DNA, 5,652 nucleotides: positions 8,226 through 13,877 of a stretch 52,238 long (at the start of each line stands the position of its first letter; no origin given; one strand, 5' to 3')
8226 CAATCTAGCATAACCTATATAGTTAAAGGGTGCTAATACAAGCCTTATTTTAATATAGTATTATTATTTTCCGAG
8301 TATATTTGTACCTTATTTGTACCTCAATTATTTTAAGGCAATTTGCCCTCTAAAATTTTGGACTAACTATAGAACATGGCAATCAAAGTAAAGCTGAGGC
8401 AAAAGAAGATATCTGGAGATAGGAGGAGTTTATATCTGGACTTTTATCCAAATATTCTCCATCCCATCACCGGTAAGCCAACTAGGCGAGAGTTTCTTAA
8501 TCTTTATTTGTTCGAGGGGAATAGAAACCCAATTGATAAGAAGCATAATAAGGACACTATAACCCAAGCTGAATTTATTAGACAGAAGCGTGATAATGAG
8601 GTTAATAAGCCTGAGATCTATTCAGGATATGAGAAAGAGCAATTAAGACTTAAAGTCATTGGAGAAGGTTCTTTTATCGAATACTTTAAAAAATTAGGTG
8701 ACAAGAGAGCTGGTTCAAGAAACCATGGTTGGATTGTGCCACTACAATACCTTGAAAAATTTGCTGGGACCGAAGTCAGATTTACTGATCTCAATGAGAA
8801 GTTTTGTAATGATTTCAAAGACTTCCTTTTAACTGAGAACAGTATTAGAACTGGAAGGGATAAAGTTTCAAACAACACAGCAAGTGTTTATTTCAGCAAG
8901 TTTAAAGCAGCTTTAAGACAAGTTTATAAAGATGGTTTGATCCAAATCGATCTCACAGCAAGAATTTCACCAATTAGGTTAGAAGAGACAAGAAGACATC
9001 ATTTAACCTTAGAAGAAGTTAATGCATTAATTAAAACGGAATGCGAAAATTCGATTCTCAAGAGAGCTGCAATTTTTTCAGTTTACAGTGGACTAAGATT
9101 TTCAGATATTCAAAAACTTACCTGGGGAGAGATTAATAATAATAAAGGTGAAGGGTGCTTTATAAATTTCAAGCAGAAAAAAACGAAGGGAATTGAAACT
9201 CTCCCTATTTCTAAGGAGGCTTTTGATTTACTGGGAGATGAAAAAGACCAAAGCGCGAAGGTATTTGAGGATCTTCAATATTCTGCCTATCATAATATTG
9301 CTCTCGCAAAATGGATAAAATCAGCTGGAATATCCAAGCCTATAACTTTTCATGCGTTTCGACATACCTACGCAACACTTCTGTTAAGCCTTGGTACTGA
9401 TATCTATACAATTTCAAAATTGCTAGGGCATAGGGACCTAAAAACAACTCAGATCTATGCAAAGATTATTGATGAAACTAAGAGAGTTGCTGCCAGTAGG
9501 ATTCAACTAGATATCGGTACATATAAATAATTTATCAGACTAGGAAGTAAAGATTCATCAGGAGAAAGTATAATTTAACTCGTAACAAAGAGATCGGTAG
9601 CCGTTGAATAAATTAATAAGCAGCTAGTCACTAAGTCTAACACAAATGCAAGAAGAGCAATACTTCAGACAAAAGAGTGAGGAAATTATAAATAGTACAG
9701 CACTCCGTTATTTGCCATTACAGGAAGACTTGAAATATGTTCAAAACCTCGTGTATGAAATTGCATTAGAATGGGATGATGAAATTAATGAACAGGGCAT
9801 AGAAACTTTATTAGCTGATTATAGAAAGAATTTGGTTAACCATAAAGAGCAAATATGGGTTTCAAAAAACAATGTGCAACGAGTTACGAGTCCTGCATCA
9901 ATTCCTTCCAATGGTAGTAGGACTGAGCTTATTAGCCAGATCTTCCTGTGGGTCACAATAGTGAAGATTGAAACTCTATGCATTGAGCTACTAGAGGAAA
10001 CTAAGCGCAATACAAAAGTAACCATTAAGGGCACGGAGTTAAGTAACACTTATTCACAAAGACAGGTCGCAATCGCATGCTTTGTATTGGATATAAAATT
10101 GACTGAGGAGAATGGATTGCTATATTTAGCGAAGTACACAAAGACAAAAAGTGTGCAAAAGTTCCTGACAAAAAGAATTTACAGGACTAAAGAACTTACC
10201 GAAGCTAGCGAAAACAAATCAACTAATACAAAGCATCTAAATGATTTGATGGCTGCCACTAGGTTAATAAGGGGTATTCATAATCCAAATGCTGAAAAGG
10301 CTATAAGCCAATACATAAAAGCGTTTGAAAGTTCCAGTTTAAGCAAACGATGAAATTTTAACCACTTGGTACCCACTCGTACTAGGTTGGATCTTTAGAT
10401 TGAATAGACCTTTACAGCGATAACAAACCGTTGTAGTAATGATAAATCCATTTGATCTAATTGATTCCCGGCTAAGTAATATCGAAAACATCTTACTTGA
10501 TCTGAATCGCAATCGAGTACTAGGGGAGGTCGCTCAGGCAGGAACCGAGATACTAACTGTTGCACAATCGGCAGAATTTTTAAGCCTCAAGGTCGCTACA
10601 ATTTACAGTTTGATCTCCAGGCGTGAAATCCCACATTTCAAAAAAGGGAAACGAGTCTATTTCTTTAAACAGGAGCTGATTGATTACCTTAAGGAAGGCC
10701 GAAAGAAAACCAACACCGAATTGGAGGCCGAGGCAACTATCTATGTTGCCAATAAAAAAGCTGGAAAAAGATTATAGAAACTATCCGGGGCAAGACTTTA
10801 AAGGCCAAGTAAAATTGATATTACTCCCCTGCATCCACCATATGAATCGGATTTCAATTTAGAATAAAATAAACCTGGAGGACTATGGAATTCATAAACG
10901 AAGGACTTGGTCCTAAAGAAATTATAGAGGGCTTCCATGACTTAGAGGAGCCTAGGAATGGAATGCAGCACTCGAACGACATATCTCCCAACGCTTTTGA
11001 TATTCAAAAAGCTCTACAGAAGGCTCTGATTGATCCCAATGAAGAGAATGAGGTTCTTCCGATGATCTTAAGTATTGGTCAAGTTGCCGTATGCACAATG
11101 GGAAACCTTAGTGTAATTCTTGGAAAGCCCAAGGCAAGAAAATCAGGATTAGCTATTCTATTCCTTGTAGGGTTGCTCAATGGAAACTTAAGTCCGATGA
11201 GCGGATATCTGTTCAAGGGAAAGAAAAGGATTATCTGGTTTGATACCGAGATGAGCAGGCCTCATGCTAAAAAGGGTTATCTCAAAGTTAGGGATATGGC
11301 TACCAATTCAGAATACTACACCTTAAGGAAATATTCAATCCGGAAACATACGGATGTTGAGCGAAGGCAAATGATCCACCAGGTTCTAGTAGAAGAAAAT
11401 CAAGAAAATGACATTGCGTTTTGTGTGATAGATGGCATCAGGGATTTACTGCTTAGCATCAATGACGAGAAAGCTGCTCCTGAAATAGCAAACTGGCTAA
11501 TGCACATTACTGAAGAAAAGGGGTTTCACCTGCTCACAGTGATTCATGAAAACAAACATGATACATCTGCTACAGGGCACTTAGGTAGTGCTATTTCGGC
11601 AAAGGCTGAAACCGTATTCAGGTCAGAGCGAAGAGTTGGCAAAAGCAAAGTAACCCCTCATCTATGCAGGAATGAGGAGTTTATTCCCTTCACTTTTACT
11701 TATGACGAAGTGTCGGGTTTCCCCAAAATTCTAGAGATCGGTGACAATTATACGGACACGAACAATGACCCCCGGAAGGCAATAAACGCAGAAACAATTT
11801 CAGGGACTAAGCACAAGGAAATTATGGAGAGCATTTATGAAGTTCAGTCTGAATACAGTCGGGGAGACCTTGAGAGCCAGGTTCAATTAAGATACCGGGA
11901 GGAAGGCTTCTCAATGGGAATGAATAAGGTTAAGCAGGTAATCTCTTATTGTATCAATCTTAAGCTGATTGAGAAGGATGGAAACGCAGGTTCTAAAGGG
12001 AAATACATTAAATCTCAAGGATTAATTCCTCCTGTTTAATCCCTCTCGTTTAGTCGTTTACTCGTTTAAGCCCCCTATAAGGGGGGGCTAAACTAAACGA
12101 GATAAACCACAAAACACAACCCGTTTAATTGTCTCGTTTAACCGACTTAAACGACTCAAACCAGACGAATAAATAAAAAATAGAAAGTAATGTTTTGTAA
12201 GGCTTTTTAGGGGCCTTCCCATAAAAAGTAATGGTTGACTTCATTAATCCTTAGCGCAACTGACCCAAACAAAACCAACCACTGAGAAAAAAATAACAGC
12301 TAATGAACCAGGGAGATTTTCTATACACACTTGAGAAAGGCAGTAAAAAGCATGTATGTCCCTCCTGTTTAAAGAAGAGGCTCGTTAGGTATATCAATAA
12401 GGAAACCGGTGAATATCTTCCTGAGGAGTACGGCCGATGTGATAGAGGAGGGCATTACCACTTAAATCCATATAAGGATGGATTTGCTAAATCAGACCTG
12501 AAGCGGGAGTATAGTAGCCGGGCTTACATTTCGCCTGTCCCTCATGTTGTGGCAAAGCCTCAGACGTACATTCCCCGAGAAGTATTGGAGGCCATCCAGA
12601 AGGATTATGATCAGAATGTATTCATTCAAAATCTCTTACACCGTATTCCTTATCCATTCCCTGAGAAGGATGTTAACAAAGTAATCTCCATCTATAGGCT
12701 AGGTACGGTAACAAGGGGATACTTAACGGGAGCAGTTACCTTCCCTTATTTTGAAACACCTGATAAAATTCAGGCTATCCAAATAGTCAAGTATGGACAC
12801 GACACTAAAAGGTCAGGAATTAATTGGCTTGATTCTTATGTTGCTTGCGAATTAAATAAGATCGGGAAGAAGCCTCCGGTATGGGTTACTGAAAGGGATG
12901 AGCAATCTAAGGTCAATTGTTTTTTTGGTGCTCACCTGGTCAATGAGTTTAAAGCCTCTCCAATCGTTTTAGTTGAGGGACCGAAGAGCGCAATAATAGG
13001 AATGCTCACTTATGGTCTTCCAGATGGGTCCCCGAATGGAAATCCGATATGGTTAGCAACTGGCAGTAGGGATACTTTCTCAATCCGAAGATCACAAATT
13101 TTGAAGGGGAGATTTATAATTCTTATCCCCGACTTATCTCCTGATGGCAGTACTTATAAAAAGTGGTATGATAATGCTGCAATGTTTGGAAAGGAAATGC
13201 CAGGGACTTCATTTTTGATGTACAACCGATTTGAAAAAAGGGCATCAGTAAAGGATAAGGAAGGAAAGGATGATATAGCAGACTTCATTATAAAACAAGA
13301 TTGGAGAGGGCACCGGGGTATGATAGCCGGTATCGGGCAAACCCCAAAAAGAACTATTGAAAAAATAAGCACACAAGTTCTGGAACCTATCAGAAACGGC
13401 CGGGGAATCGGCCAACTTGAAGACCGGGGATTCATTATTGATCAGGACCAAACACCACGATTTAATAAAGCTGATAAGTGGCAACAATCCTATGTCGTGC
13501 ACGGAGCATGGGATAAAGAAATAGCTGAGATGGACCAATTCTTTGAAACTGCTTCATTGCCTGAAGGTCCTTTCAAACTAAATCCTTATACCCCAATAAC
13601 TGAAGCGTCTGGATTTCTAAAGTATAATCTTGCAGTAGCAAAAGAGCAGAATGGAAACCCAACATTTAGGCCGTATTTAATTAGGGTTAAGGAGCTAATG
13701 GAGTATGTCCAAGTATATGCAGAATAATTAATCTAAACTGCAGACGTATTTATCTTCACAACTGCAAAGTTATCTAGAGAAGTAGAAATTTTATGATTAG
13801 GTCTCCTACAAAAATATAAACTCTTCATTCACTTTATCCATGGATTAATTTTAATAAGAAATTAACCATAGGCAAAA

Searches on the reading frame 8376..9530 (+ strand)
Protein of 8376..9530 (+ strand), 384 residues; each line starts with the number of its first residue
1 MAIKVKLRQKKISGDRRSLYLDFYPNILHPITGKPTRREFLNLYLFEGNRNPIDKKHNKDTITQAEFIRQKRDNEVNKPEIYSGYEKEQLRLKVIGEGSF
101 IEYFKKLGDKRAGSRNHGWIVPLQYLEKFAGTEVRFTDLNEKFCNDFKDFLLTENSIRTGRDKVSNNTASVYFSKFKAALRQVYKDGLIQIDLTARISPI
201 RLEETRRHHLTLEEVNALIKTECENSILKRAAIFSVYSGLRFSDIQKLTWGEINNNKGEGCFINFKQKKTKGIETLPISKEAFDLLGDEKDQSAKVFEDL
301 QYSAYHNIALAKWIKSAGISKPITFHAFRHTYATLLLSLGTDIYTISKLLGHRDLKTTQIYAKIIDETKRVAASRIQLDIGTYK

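Call 28: search_protein_families(library=pfam, proteins=[window:8376-9530:+], max_evalue=0.0001)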
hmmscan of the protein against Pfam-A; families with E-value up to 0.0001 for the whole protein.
window:8376-9530:+ (384 aa): 2 families
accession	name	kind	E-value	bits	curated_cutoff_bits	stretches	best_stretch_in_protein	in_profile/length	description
PF00589.27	Phage_integrase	-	2e-22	80.2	27.1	1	210-364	3-168/172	Phage integrase family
PF13102.12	Phage_int_SAM_5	-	5.3e-16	59.2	22.3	1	99-194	1-95/98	Phage integrase SAM-like domain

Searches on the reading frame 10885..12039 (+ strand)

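Call 28: search_protein_families(library=pfam, proteins=[window:10885-12039:+], max_evalue=0.0001)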
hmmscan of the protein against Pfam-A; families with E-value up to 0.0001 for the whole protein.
window:10885-12039:+ (384 aa): 1 family
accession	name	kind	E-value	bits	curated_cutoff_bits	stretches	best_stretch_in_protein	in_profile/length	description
PF13481.12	AAA_25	-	5.3e-06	26.6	27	1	72-225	32-193/195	AAA domain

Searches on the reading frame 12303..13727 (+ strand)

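Call 28: search_protein_families(library=pfam, proteins=[window:12303-13727:+], max_evalue=0.0001)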
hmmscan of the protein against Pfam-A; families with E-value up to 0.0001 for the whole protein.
window:12303-13727:+ (474 aa): 3 families
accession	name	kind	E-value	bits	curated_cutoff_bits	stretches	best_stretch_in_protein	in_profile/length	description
PF19898.4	DUF6371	-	1.5e-27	96.7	27.7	1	105-278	1-150/150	Domain of unknown function (DUF6371)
PF21957.2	Zn_ribbon_16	-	2.9e-17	62.8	27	1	8-58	3-58/65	Zinc beta-ribbon finger, putative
PF22292.1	DUF6965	-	6e-14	52.2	25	1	406-469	2-64/66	Domain of unknown function (DUF6965)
